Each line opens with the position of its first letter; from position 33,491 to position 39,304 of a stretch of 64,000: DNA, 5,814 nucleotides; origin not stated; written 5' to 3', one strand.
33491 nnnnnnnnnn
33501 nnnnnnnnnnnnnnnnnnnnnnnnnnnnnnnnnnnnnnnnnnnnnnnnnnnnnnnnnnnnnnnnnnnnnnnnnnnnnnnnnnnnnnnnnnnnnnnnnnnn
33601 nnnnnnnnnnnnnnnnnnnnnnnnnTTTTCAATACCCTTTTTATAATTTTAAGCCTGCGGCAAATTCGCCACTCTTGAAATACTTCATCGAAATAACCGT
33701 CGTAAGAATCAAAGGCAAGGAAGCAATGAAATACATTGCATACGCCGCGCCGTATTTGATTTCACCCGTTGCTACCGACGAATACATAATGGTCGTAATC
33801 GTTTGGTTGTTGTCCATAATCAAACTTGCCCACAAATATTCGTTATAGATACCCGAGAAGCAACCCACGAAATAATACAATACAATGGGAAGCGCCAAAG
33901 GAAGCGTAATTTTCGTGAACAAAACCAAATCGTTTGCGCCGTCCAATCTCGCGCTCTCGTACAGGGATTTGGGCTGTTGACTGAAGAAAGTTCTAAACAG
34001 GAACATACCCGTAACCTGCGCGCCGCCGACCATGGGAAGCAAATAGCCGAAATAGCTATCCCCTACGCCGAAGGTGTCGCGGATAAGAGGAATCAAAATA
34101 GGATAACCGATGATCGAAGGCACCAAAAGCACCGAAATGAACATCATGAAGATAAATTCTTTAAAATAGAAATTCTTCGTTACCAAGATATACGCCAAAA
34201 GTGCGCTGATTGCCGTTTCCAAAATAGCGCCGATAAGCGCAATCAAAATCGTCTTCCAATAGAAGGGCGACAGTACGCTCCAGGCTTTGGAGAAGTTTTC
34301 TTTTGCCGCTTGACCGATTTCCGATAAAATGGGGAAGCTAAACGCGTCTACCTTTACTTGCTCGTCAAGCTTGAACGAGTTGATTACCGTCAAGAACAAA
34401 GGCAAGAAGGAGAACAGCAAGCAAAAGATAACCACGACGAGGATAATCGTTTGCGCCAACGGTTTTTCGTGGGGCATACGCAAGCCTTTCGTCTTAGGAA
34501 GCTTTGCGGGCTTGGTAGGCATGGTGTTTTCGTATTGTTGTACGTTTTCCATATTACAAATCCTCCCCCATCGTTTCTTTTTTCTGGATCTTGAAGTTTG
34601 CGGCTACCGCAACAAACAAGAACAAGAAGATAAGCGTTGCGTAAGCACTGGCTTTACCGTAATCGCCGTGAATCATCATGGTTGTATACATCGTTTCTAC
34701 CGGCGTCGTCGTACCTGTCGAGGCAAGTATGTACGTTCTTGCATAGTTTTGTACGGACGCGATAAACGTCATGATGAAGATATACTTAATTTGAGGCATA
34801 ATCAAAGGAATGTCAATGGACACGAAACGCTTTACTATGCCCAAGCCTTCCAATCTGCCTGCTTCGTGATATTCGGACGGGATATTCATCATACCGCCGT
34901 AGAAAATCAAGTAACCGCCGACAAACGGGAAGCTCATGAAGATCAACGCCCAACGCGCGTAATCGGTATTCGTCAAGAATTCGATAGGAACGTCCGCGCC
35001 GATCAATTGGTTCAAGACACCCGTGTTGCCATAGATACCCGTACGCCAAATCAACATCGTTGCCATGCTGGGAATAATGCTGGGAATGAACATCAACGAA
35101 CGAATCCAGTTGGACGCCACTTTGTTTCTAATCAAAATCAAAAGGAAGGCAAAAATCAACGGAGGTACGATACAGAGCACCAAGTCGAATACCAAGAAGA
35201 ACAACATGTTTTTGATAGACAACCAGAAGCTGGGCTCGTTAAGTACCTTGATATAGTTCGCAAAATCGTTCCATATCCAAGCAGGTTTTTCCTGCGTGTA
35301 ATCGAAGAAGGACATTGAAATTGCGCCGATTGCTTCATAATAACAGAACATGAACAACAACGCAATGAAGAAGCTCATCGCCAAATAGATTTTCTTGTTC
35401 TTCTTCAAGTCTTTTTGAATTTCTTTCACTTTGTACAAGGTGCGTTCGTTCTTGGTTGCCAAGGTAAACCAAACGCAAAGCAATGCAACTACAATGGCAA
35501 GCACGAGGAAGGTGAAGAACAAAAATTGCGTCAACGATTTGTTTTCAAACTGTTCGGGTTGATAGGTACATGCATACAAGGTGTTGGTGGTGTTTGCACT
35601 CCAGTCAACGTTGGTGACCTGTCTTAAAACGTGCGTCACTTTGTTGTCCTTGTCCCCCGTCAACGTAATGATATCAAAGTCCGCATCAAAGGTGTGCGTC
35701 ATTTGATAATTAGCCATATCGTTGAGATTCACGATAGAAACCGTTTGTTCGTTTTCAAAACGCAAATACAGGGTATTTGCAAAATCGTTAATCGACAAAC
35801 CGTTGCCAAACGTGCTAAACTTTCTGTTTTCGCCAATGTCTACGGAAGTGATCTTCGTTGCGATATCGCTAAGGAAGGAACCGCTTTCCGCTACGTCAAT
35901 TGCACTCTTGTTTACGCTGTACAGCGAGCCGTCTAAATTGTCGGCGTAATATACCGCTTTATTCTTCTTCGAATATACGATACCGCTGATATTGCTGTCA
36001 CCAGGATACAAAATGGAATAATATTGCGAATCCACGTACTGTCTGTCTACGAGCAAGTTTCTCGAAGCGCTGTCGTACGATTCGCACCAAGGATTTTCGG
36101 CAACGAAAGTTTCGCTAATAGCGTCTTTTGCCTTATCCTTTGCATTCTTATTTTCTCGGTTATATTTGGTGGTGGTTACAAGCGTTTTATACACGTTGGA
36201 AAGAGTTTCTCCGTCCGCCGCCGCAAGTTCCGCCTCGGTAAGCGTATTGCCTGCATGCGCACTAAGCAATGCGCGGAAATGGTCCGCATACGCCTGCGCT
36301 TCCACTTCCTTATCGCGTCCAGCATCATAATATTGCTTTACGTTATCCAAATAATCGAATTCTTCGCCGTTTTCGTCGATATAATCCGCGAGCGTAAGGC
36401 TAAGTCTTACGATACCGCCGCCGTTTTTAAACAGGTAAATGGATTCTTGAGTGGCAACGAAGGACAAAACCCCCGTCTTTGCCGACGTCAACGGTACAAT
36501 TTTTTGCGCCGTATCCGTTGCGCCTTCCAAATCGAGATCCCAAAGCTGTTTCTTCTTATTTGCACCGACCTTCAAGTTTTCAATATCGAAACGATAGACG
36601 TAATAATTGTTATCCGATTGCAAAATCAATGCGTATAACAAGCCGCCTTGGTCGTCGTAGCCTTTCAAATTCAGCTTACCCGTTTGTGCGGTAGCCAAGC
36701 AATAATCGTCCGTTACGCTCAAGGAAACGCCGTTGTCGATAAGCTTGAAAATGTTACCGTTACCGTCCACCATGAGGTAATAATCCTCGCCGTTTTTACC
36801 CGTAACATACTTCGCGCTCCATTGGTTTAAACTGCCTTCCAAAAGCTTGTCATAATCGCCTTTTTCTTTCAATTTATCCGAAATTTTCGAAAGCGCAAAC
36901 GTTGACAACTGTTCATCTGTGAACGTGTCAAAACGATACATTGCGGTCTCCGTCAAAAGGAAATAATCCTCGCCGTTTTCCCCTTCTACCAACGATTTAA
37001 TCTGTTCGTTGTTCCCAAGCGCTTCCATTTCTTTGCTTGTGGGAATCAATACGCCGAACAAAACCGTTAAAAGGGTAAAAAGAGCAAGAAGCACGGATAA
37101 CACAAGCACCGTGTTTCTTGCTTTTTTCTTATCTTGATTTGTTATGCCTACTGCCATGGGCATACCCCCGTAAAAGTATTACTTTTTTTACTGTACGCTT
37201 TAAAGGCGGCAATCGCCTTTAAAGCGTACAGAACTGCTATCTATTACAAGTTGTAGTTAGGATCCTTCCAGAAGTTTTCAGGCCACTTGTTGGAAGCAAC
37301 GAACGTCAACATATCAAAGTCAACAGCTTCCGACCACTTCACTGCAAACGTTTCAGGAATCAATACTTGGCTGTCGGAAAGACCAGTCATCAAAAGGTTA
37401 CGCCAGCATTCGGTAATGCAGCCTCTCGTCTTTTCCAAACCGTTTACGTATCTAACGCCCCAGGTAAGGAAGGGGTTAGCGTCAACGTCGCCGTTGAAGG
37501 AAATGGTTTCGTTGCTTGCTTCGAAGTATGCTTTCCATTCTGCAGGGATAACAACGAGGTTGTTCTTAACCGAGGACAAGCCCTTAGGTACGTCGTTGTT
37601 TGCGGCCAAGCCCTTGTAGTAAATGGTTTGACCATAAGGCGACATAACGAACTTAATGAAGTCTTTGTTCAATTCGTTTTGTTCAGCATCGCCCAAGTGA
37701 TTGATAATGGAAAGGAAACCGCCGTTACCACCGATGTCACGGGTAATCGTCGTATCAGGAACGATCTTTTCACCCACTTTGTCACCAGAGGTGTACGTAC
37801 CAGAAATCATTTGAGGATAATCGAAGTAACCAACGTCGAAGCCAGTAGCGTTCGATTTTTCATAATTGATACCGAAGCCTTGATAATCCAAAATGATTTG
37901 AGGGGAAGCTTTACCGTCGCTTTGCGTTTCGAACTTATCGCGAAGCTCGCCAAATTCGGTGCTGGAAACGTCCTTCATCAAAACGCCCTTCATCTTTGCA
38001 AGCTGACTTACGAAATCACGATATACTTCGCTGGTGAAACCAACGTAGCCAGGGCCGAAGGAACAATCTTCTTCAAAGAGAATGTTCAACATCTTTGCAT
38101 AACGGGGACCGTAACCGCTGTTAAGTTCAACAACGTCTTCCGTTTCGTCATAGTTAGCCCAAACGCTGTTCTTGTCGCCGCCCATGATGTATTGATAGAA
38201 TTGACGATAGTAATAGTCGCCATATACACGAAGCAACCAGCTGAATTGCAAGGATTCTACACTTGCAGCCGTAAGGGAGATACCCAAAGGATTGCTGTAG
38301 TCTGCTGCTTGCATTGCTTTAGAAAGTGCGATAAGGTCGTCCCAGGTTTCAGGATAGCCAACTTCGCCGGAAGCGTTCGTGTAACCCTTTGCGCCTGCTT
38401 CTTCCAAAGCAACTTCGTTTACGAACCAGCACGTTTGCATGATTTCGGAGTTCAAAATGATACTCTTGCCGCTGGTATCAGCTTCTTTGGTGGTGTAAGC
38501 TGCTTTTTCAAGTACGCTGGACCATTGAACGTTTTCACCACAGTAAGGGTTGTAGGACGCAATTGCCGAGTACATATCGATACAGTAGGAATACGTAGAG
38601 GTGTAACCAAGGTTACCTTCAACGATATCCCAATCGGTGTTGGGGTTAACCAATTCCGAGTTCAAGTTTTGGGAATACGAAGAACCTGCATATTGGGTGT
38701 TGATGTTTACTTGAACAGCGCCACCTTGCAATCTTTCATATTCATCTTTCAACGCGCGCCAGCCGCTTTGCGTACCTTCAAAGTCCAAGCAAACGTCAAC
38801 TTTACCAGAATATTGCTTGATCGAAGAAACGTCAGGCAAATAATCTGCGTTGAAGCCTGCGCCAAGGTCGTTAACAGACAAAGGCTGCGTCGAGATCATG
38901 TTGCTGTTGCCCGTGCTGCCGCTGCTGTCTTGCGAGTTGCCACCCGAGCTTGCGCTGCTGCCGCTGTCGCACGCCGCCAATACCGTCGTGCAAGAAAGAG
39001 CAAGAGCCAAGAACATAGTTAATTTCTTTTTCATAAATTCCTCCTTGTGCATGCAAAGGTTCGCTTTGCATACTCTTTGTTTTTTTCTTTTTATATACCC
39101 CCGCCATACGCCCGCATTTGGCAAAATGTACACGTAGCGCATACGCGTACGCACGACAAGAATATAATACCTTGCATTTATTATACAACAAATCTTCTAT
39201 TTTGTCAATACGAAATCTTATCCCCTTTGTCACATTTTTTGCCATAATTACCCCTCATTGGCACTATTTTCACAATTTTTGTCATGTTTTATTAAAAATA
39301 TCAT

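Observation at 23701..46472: About 22-kb PUL-like accessory locus whose extracellular components belong to no family I can name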

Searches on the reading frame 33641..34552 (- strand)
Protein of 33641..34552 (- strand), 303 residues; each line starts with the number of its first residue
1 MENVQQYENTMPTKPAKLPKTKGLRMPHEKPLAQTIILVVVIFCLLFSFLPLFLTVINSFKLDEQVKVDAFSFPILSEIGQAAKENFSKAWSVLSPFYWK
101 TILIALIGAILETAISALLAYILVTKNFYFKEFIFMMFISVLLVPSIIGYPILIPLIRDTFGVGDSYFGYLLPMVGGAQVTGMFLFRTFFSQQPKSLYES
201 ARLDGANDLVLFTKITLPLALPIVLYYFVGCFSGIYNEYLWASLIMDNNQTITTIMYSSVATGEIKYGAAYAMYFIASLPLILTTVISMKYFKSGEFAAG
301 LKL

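Call 3: search_protein_families(library=pfam, proteins=[window:33641-34552:-], max_evalue=0.01)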
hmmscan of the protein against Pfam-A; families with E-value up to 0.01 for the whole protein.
window:33641-34552:- (303 aa): 1 family
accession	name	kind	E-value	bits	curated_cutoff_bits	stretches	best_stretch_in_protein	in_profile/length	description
PF00528.27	BPD_transp_1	-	2.6e-14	53.8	26.4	1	117-292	6-178/184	Binding-protein-dependent transport system inner membrane component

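Call 5: search_protein_families(library=ncbifam, proteins=[window:33641-34552:-], max_evalue=0.01)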
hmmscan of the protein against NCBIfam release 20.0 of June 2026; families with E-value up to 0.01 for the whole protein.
window:33641-34552:- (303 aa): 10 families
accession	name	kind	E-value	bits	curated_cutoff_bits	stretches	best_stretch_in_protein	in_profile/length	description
NF040932.1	ABC_arch_GlcU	equivalog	2.3e-20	73.4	340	1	37-300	6-268/272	glucose ABC transporter permease GlcU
NF008210.0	PRK10973.1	equivalog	2e-19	70.4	297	1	37-292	15-272/281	sn-glycerol-3-phosphate ABC transporter permease UgpE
NF008231.0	PRK10998.1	equivalog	3.9e-14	52.9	261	1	62-302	50-295/296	maltose ABC transporter permease MalG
TIGR02141.1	modB_ABC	equivalog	1.1e-08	35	182.6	1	101-285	3-202/208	molybdate ABC transporter permease subunit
NF006939.0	PRK09421.1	equivalog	2.2e-07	30.5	262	1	103-275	17-205/230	molybdate ABC transporter permease subunit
NF007047.0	PRK09500.1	equivalog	5.6e-05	22.9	326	1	39-281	11-244/257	spermidine/putrescine ABC transporter permease PotC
NF008232.0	PRK10999.1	equivalog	6.1e-05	21.9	392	1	189-247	397-455/520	maltose ABC transporter permease MalF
TIGR03226.1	PhnU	equivalog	0.00016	21.2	283.45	1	190-276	202-288/311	2-aminoethylphosphonate ABC transporter permease subunit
TIGR01581.1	Mo_ABC_porter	hypoth_equivalog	0.0025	17.3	210.3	1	187-281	123-223/225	ABC transporter permease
NF011624.0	PRK15050.1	equivalog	0.0088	15.2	247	1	190-275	184-269/297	2-aminoethylphosphonate ABC transporter permease subunit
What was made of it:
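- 33641..34552 (-): 303-aa MalG/UgpE/GlcU-like ABC permease. calls 3, 5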

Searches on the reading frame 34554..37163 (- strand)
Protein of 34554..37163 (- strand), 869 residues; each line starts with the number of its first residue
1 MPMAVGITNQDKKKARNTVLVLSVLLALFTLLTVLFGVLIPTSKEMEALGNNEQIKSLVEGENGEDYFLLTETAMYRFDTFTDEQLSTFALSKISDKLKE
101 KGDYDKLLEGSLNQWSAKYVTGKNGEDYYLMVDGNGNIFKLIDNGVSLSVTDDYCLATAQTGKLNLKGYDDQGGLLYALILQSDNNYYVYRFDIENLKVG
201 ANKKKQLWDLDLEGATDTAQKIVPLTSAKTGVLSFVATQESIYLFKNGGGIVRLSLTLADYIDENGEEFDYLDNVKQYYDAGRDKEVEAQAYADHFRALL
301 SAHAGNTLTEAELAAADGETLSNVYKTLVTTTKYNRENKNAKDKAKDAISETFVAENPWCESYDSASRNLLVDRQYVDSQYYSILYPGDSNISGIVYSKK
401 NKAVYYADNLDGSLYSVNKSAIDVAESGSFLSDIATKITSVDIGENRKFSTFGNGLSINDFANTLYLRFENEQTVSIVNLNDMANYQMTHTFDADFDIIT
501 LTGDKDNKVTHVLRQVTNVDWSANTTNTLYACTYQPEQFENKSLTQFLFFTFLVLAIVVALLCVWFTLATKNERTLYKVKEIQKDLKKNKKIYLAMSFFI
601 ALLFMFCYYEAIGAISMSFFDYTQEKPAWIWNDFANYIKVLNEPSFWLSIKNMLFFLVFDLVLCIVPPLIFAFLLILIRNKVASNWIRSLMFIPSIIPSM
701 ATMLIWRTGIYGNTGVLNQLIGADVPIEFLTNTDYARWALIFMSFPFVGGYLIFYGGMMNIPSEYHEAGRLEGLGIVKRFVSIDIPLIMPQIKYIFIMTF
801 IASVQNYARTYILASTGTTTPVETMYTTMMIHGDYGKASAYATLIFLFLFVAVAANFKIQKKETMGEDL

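Call 3: search_protein_families(library=pfam, proteins=[window:34554-37163:-], max_evalue=0.01)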
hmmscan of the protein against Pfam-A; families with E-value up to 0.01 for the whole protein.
window:34554-37163:- (869 aa): 1 family
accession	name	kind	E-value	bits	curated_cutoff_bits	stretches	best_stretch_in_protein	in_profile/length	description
PF00528.27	BPD_transp_1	-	6.5e-10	39.5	26.4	1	673-854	6-173/184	Binding-protein-dependent transport system inner membrane component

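Call 5: search_protein_families(library=ncbifam, proteins=[window:34554-37163:-], max_evalue=0.01)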
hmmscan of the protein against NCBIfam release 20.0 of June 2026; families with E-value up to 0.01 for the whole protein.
window:34554-37163:- (869 aa): 6 families
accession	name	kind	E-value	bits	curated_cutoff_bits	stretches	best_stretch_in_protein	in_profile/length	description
TIGR01581.1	Mo_ABC_porter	hypoth_equivalog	1.5e-09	37.6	210.3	1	633-851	6-221/225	ABC transporter permease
NF040931.1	ABC_arch_GlcT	equivalog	2.8e-08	33.8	360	1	598-851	7-262/278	glucose ABC transporter permease GlcT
NF007963.0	PRK10683.1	equivalog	4e-05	23.2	489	1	592-865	38-314/317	putrescine ABC transporter permease PotH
TIGR02141.1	modB_ABC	equivalog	0.00016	21.3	182.6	1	649-861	3-207/208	molybdate ABC transporter permease subunit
NF007852.0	PRK10561.1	equivalog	0.00027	20.9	335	1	635-829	57-257/295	sn-glycerol-3-phosphate ABC transporter permease UgpA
NF008210.0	PRK10973.1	equivalog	0.00053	19.8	297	1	752-824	160-233/281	sn-glycerol-3-phosphate ABC transporter permease UgpE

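Call 74: search_protein_families(library=pfam, alignment_id=A7, max_evalue=0.1)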
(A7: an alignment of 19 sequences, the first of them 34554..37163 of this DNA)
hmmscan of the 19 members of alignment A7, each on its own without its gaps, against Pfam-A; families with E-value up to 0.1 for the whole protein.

A. member 1, window:34554-37163:- (869 aa): 4 families
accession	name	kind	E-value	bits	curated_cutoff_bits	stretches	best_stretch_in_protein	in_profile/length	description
PF00528.27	BPD_transp_1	-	6.5e-10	39.5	26.4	1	673-854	6-173/184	Binding-protein-dependent transport system inner membrane component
PF06213.17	CobT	-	0.041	13.8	26.1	1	287-348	156-217/276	Cobalamin biosynthesis protein CobT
PF20426.4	NBCH_WD40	-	0.043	13.1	50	1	382-431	225-275/350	Neurobeachin beta propeller domain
PF09716.15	ETRAMP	-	0.093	13.2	29.1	0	548-604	6-66/81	Malarial early transcribed membrane protein (ETRAMP)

B. families by the number of members that match (of 19 scanned): 18 families
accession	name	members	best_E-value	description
PF00528.27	BPD_transp_1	18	1.1e-10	Binding-protein-dependent transport system inner membrane component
PF07895.16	DUF1673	1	0.0039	Protein of unknown function (DUF1673)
PF01731.26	Arylesterase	1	0.0081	Arylesterase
PF23064.1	CUB_M02D8_5_5th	1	0.0098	M02D8_5-like, fifth CUB domain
PF08309.17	LVIVD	1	0.013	LVIVD repeat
PF03022.22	MRJP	1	0.027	Major royal jelly protein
PF11382.13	MctB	1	0.039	Copper transport outer membrane protein, MctB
PF06213.17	CobT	1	0.041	Cobalamin biosynthesis protein CobT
PF20426.4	NBCH_WD40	1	0.043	Neurobeachin beta propeller domain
PF08450.18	SGL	1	0.049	SMP-30/Gluconolactonase/LRE-like region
PF16183.10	Kinesin_assoc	1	0.052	Kinesin-associated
PF23992.1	Pam3_gp32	1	0.06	Phage Pam3 gp32-like protein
PF12351.13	Fig1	1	0.062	Ca2+ regulator and membrane fusion protein Fig1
PF16943.10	T4SS_CagC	1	0.069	Cag pathogenicity island, type IV secretory system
PF08903.17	DUF1846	1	0.071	Domain of unknown function DUF1846, N-terminal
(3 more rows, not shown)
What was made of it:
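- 34554..37163 (-): 869-aa ABC permease: TM1 at residues 22-40, ectodomain of about 505 aa (41-546), then a BPD_transp_1 core. Orthologues give scattered sub-threshold hits, several to six-bladed beta-propeller Pfam families (call 74).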

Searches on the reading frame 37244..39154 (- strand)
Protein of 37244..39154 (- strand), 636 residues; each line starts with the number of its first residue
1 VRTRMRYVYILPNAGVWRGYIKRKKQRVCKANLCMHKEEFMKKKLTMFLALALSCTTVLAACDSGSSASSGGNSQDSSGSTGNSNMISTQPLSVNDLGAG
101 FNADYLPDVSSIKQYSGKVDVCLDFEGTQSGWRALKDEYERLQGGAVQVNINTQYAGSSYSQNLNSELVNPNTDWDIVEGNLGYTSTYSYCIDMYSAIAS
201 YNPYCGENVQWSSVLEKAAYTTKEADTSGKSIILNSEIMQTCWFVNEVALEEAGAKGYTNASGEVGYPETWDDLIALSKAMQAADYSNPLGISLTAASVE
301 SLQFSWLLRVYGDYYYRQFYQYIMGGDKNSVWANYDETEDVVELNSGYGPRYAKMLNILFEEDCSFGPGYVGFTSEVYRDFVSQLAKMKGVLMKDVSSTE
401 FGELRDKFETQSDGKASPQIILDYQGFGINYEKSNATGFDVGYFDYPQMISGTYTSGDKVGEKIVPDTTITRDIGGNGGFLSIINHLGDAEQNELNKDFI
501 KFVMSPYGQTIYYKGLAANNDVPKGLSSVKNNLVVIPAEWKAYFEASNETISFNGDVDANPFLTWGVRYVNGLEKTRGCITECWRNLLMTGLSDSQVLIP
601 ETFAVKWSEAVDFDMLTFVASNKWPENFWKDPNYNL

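Call 3: search_protein_families(library=pfam, proteins=[window:37244-39154:-], max_evalue=0.01)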
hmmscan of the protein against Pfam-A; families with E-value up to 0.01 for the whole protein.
window:37244-39154:- (636 aa): 1 family
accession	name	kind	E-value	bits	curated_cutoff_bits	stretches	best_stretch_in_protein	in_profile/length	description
PF01547.30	SBP_bac_1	-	0.0035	17.8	26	0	129-372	7-183/307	Bacterial extracellular solute-binding protein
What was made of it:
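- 37244..39034 (-): 596-aa lipoprotein (lipobox LAAC), candidate solute-binding protein. True start is the ATG at 39034 behind a GGAGG site. Only a sub-threshold SBP_bac_1 hit (E 0.0035, call 3).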

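Call 5: search_protein_families(library=ncbifam, proteins=[window:37244-39154:-], max_evalue=0.01)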
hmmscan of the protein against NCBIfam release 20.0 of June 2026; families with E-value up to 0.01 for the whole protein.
window:37244-39154:- (636 aa): 0 families

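Call 13: search_solved_structures(query=window:37244-39154:-, max_evalue=1, show_alignments=1)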
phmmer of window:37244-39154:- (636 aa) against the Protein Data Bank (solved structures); distinct sequences matched with E-value up to 1: 0.

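Call 75: search_solved_structures(query=A8, max_evalue=1, show_alignments=0)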
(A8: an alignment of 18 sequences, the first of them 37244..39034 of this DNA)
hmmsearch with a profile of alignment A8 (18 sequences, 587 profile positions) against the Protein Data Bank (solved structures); distinct sequences matched with E-value up to 1: 11.
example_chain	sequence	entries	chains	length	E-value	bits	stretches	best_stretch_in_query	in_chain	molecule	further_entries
7c1b_A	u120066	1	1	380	0.85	11.2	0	434-465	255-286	Sugar ABC transporter, periplasmic sugar-binding protein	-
7c14_A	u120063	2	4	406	0.9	11.2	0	434-465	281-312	Sugar ABC transporter, periplasmic sugar-binding protein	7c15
7c0u_A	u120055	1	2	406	0.9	11.1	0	434-465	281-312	Sugar ABC transporter, periplasmic sugar-binding protein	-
7c0o_A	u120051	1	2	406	0.93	11.1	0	434-465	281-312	Sugar ABC transporter, periplasmic sugar-binding protein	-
7c0f_A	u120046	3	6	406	0.93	11.1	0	434-465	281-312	Sugar ABC transporter, periplasmic sugar-binding protein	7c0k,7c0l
7c0r_A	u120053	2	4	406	0.93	11.1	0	434-465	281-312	Sugar ABC transporter, periplasmic sugar-binding protein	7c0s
7c0y_A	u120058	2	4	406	0.93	11.1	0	434-465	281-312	Sugar ABC transporter, periplasmic sugar-binding protein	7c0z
7c0t_A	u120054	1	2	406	0.93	11.1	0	434-465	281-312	Sugar ABC transporter, periplasmic sugar-binding protein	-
7c0x_A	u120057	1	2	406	0.93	11.1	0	434-465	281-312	Sugar ABC transporter, periplasmic sugar-binding protein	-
7c16_A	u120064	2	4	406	0.93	11.1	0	434-465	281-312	Sugar ABC transporter, periplasmic sugar-binding protein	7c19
7c0v_A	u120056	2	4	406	0.93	11.1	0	434-465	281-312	Sugar ABC transporter, periplasmic sugar-binding protein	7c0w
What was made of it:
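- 37244..39034 (-): No significant PDB relative (calls 13, 75).
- On CUT1-type ABC sugar importer: A profile of 18 orthologues finds only E~0.9 matches to sugar-binding proteins in the PDB (call 75).
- Its SBP_bac_1 hit is below threshold and it has no PDB relative (calls 3, 75).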
